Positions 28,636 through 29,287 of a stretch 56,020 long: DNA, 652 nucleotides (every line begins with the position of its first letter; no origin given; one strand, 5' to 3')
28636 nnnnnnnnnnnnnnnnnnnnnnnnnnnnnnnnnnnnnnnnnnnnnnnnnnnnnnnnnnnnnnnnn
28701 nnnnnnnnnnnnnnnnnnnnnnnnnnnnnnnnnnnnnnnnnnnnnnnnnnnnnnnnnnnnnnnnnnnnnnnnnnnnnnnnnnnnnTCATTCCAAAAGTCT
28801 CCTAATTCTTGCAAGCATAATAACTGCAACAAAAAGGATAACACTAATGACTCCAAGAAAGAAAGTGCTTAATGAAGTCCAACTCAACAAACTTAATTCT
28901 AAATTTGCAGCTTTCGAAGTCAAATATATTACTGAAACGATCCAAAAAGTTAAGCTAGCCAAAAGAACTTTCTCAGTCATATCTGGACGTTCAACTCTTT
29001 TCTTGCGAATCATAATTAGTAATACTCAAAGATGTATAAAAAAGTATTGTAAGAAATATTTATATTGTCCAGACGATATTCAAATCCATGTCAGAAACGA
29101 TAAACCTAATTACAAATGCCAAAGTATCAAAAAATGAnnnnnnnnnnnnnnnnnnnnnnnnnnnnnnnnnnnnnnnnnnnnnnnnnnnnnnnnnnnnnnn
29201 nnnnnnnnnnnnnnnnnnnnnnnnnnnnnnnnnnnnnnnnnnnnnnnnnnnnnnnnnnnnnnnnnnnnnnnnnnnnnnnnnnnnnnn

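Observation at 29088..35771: Operon of two giant Ca-binding surface proteins built from integrin-like, thrombospondin-like and PKD-like modules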

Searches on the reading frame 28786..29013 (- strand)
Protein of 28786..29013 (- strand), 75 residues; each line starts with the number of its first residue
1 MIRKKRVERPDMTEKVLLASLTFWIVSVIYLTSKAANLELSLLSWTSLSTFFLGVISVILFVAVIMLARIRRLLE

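Call 74: search_protein_families(library=ncbifam, proteins=[window:28786-29013:-], max_evalue=0.01)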
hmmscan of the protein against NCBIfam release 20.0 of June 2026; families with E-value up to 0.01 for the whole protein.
window:28786-29013:- (75 aa): 0 families

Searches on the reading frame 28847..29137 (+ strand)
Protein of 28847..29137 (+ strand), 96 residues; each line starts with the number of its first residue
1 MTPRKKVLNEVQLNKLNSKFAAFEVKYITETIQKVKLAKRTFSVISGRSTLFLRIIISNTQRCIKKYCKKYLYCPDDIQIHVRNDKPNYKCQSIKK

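Call 3: search_protein_families(library=pfam, proteins=[window:28847-29137:+], max_evalue=0.1)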
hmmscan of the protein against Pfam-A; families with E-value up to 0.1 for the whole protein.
window:28847-29137:+ (96 aa): 0 families
